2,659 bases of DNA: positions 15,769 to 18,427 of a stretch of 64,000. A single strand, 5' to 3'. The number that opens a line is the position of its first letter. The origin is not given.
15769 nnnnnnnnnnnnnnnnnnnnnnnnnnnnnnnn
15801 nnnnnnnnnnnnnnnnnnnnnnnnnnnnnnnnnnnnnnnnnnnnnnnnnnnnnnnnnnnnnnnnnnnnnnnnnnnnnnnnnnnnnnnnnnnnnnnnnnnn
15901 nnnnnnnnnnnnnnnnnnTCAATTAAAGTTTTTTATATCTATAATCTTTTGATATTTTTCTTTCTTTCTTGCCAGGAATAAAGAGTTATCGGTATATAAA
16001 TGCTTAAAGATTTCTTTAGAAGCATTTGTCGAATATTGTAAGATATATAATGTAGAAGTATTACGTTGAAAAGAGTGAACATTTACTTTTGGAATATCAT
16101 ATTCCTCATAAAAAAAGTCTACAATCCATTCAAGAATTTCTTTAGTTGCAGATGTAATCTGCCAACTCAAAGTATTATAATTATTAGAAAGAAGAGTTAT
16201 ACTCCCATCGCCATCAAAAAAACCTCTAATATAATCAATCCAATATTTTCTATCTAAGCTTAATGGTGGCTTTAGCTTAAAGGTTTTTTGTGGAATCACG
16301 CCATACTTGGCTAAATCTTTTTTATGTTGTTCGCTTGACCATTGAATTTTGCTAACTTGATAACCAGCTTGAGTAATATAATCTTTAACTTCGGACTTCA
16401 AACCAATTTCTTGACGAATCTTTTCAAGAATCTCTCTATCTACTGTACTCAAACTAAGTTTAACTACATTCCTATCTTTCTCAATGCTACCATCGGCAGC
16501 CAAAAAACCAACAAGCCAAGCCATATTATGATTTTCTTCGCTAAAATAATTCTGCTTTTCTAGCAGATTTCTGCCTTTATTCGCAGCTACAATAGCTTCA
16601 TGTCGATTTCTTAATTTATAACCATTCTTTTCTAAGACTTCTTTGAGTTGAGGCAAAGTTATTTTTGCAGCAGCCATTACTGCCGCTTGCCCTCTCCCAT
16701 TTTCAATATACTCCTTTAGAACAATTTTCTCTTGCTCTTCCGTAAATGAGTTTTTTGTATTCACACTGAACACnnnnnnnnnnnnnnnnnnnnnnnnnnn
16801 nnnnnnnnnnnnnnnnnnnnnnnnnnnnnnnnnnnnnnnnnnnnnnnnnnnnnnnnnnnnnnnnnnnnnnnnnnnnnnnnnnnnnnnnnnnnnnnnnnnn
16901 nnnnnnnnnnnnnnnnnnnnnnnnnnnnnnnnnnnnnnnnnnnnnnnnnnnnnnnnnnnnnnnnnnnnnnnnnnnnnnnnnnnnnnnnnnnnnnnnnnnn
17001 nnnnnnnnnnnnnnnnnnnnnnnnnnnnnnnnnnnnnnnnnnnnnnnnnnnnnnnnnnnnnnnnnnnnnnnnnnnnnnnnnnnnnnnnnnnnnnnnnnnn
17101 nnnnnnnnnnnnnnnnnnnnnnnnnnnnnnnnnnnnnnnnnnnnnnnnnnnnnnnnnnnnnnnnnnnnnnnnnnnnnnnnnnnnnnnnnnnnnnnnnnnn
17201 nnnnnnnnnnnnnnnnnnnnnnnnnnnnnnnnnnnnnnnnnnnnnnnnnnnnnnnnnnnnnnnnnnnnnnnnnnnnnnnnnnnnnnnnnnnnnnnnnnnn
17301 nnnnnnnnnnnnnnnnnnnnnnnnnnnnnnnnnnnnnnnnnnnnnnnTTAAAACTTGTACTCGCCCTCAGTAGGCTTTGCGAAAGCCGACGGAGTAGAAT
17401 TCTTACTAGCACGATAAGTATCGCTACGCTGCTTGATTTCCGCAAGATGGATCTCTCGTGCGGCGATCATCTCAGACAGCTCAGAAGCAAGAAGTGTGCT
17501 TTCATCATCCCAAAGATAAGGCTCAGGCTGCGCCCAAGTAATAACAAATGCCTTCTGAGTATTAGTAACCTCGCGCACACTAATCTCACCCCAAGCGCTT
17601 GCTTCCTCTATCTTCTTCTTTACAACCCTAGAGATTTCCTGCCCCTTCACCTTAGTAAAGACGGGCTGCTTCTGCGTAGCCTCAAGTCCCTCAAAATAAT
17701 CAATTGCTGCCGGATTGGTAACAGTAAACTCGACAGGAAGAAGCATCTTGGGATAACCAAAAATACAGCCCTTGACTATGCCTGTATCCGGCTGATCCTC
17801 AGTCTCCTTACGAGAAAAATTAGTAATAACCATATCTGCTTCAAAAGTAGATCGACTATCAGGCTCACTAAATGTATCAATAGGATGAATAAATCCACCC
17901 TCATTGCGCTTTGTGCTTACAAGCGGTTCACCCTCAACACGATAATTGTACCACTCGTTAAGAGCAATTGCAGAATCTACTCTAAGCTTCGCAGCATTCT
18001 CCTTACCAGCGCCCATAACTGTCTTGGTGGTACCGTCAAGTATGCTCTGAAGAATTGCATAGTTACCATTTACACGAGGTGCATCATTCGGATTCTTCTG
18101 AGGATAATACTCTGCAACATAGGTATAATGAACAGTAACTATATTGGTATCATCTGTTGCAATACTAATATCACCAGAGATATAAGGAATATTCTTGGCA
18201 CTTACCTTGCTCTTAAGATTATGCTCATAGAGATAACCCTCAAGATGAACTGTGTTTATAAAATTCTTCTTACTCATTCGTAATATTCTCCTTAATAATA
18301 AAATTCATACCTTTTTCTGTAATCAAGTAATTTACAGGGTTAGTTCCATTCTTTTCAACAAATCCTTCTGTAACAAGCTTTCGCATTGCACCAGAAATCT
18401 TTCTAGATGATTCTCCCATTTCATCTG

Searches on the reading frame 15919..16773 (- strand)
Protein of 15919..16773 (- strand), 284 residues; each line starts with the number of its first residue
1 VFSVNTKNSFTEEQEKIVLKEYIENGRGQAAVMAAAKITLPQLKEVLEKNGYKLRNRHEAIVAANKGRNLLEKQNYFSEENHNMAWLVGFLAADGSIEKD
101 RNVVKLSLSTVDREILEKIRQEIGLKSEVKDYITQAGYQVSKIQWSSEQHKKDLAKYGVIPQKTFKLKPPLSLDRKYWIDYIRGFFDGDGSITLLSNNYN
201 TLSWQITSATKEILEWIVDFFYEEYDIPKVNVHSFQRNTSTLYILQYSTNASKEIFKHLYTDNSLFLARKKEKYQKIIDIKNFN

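Call 4: search_protein_families(library=pfam, proteins=[window:15919-16773:-], max_evalue=0.01)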
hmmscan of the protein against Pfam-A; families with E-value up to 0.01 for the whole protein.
window:15919-16773:- (284 aa): 2 families
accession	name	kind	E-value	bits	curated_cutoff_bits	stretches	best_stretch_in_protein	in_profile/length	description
PF14528.11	LAGLIDADG_3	-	2.5e-12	47.3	22.5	2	84-132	4-55/82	LAGLIDADG-like domain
PF09062.15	Endonuc_subdom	-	0.0085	17.3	24.4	0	85-122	12-49/98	PI-PfuI Endonuclease subdomain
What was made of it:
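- Checked: ORF 15919-16773 matches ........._3 in two stretches (E 2.5e-12, call 4).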

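Call 14: find_related_loci(query=window:15919-16773:-, collection=viral_contigs, flank=3000)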
Query window:15919-16773:- (284 aa) in viral_contigs; peptide patterns used: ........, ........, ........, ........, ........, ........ (x = any residue, [..] = any of these).
39 stretches matched a pattern; 3 encode a relative of the query (tblastn E <= 1e-3); 3 distinct loci.
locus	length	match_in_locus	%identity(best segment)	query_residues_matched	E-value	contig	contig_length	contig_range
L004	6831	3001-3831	48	9-278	2e-88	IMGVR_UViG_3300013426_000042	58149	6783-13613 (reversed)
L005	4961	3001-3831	48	9-278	4e-88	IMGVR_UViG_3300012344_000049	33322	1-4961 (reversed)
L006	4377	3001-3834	48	8-280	2e-87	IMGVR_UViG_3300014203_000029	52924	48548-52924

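Call 49: search_solved_structures(query=window:15919-16773:-, max_evalue=1, show_alignments=1)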
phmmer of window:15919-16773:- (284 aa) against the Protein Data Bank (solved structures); distinct sequences matched with E-value up to 1: 13.
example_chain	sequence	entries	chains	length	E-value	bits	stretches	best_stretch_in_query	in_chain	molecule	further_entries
2dch_X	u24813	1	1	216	1.8e-07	33.9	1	86-219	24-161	putative homing endonuclease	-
8fje_A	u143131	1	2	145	0.0071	18.8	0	116-186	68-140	E8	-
8wci_P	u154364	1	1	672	0.037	16.4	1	57-155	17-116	V-type sodium ATPase subunit I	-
3mx9_A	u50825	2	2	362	0.078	15.4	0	146-225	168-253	Protein scV3V2(G19S) | scV3V2(G19S)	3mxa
3fd2_A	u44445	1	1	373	0.17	14.3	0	180-210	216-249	Site-specific DNA endonuclease I-MsoI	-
7zm7_d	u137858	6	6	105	0.41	13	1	11-82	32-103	Subunit NDUFB10 of NADH-ubiquinone oxidoreductase (Complex I)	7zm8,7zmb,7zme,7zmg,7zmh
5afv_A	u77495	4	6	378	0.43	13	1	194-266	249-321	CHOLINE KINASE ALPHA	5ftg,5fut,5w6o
3zm9_A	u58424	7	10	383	0.44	12.9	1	194-266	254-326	CHOLINE KINASE ALPHA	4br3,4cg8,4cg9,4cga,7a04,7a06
7nb1_AAA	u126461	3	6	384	0.44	12.9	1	194-266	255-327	Choline kinase alpha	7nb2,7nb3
2cko_A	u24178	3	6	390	0.46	12.9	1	194-266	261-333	CHOLINE KINASE ALPHA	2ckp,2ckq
3f2r_A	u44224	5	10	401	0.48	12.8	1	194-266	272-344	Choline kinase alpha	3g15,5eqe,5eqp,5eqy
2i7q_A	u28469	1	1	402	0.48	12.8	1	194-266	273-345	Choline kinase alpha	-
4da5_A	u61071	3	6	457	0.58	12.6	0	194-266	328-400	Choline kinase alpha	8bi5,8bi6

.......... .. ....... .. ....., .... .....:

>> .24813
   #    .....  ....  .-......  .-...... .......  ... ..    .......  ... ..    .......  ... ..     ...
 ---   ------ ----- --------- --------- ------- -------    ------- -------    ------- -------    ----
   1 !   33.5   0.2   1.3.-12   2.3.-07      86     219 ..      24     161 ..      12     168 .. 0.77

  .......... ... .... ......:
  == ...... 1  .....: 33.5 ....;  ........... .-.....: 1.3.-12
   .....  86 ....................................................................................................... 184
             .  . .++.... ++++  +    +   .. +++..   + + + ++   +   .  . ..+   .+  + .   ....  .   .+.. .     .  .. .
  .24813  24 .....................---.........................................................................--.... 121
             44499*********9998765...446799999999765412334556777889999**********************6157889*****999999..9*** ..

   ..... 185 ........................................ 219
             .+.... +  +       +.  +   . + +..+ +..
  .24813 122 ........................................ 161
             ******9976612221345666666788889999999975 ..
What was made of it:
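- On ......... homing endonuclease (single-chain, two motifs): Also supported by Pfam (call 4) and PDB 2dch (call 49).
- Checked: It also matches the two-motif enzyme PDB 2dch (call 49).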

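Call 50: search_protein_families(library=phrogs, proteins=[window:15919-16773:-], max_evalue=0.00001)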
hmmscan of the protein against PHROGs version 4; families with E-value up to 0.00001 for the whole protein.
window:15919-16773:- (284 aa): 2 families
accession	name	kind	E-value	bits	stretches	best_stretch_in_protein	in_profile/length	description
phrog_4645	-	DNA, RNA and nucleotide metabolism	7.4e-45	154.4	1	5-280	34-306/308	endonuclease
phrog_5046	-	DNA, RNA and nucleotide metabolism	2.6e-07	32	0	179-259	8-92/161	HNH endonuclease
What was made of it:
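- Pfam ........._3 matches in two stretches (call 4), PDB 2dch matches (call 49) and phrog_4645 'endonuclease' matches at 7e-45 (call 50).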

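Call 51: find_related_loci(query=window:15919-16764:-, collection=genome_contigs, flank=2500)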
Query window:15919-16764:- (281 aa) in genome_contigs; peptide patterns used: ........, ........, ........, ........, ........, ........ (x = any residue, [..] = any of these).
211 stretches matched a pattern, but none encodes a relative of the query by tblastn (E <= 1e-3).
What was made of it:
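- Tried and rejected: Endonuclease against one genome per species (genome_contigs): no relative found (call 51), so no host assignment.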

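Call 52: find_related_loci(query=window:15919-16764:-, collection=metagenome_contigs, flank=2500)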
Query window:15919-16764:- (281 aa) in metagenome_contigs; peptide patterns used: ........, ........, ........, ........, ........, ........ (x = any residue, [..] = any of these).
436 stretches matched a pattern; 8 encode a relative of the query (tblastn E <= 1e-3); 8 distinct loci.
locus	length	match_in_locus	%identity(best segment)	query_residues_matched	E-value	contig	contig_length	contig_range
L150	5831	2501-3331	49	6-275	1e-88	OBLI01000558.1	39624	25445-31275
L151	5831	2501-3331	48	6-275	1e-88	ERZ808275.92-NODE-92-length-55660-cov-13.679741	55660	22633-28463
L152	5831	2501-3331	48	6-275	1e-88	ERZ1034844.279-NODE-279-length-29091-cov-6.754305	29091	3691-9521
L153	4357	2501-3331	48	6-275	2e-88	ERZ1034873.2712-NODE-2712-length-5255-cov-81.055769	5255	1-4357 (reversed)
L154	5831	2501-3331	48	6-275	4e-88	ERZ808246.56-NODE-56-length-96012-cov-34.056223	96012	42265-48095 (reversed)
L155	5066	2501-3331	48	6-275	1e-87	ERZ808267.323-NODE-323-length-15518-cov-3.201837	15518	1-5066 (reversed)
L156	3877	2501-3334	48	5-277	5e-87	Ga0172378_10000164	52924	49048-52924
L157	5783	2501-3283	47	11-275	2e-74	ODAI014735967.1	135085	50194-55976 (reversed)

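Call 54: find_homologous_proteins(query=window:15919-16764:-, max_evalue=1e-20)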
Query window:15919-16764:- (281 aa): 364 proteins with E <= 1e-20 among 1395 candidates; the best 120 are listed.
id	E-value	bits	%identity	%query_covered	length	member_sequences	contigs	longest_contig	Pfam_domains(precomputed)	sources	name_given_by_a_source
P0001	6.6e-178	607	97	100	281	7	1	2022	PF14528.12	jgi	jgi:hypothetical protein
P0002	2.6e-129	448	73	99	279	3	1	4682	PF14528.12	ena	-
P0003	1.8e-121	422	68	99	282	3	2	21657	PF14528.12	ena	-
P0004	2.4e-120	419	69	99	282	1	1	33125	PF14528.12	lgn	-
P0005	7.1e-120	417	71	98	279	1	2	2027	PF14528.12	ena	-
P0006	3.1e-119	415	70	98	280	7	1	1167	PF14528.12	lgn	-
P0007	8.2e-119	414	68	99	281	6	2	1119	PF14528.12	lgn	-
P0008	2.6e-118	412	69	99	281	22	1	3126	PF14528.12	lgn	-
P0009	1.0e-116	407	67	100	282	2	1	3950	PF14528.12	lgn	-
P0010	2.8e-116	405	66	97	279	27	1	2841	PF14528.12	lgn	-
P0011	2.4e-115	402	66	99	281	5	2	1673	PF14528.12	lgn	-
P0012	7.4e-115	401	68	98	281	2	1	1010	PF14528.12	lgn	-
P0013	2.2e-114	399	66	99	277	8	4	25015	PF14528.12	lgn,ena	-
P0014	1.9e-113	396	67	99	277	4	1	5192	PF14528.12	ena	-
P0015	2.3e-109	383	64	96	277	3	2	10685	PF14528.12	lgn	-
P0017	3.3e-109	382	70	89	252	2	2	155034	PF14528.12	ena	-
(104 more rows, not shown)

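Call 55: find_encoding_contigs(protein=P0002, flank=2500, max_places=1)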
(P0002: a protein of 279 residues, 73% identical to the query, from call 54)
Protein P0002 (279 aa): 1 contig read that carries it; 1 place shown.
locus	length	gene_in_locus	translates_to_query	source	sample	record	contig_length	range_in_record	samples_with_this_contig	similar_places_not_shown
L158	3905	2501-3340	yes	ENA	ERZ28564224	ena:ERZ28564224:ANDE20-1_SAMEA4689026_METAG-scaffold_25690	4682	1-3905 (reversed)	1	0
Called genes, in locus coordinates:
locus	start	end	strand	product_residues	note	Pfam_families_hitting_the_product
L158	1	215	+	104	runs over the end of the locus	-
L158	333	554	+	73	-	-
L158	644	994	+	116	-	PF12802:MarR_2 (weak), PF13412:HTH_24 (weak), PF01978:TrmB (faint)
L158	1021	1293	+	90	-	-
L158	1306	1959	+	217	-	PF27337:YorF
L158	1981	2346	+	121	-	PF13479:AAA_24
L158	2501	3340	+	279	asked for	PF14528:LAGLIDADG_3 (weak)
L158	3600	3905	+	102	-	?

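Call 56: find_encoding_contigs(protein=P0003, flank=2500, max_places=1)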
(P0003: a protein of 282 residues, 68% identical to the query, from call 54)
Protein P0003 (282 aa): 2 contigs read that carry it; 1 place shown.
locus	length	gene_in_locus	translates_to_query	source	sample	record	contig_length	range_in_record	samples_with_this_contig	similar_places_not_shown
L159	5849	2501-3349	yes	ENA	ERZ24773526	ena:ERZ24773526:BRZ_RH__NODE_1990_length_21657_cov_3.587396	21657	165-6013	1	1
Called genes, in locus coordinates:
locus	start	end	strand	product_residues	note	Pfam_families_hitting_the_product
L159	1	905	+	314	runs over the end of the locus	PF27337:YorF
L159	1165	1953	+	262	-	PF14528:LAGLIDADG_3, PF00961:LAGLIDADG_1 (weak)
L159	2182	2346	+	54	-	PF13479:AAA_24 (weak)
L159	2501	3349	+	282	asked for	PF14528:LAGLIDADG_3 (weak)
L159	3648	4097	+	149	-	-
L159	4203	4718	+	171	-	PF26927:Phage_SPbeta_YorH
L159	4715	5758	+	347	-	PF00772:DnaB, PF03796:DnaB_C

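Call 57: find_encoding_contigs(protein=P0004, flank=2500, max_places=1)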
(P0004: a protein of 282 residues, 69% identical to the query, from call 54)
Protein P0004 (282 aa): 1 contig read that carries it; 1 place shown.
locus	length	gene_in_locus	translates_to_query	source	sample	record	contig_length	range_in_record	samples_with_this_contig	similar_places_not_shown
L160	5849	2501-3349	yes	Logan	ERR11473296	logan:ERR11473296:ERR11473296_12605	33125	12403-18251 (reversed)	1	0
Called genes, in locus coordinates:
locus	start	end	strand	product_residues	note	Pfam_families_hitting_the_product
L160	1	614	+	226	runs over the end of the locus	PF02511:Thy1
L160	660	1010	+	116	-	-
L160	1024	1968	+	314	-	PF27337:YorF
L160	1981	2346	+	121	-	PF13479:AAA_24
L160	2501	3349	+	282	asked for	PF14528:LAGLIDADG_3 (faint)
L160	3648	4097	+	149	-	-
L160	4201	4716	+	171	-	PF26927:Phage_SPbeta_YorH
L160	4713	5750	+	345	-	PF00772:DnaB, PF03796:DnaB_C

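Call 58: find_encoding_contigs(protein=P0017, flank=2500, max_places=1)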
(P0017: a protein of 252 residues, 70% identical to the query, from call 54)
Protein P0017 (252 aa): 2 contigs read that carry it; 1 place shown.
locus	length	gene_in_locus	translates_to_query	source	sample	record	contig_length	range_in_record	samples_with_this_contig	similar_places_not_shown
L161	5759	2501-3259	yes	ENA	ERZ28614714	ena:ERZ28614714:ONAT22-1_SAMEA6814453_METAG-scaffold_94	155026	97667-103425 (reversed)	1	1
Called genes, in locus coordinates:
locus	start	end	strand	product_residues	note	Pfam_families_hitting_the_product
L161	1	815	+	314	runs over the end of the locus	PF27337:YorF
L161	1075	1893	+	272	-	PF00961:LAGLIDADG_1, PF14528:LAGLIDADG_3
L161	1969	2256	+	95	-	PF13479:AAA_24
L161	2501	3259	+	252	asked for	PF14528:LAGLIDADG_3 (faint)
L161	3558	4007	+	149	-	-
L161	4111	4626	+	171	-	PF26927:Phage_SPbeta_YorH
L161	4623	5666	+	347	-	PF00772:DnaB, PF03796:DnaB_C (weak)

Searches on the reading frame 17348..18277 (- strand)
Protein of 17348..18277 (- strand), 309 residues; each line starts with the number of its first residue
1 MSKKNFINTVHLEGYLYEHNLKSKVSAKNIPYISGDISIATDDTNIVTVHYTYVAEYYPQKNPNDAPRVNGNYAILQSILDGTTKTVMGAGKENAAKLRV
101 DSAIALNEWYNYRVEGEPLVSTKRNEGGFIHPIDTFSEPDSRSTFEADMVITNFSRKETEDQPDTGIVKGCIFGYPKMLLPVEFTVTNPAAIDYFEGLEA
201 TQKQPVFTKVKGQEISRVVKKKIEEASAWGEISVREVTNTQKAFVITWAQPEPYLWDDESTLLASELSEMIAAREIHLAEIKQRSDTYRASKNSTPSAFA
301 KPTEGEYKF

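Call 4: search_protein_families(library=pfam, proteins=[window:17348-18277:-], max_evalue=0.01)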
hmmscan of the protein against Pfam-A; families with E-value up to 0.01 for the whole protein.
window:17348-18277:- (309 aa): 0 families

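Call 46: find_encoding_contigs(protein=window:17348-18277:-, flank=3000, max_places=4)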
Protein window:17348-18277:- (309 aa): 1 contig read that carries it; 1 place shown.
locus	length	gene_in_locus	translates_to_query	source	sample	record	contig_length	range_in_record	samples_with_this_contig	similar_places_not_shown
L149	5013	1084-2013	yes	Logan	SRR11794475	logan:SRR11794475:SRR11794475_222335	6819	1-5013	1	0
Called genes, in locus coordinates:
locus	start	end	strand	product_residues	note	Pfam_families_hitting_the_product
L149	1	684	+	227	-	?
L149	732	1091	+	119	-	-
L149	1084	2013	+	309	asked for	PF27337:YorF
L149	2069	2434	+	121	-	PF13479:AAA_24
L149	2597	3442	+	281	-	PF14528:LAGLIDADG_3 (weak)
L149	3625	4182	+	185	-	-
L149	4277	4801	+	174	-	PF26927:Phage_SPbeta_YorH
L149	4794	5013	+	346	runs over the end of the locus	PF00772:DnaB, PF03796:DnaB_C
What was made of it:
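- Gene callers annotate three separate ORFs (call 46).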
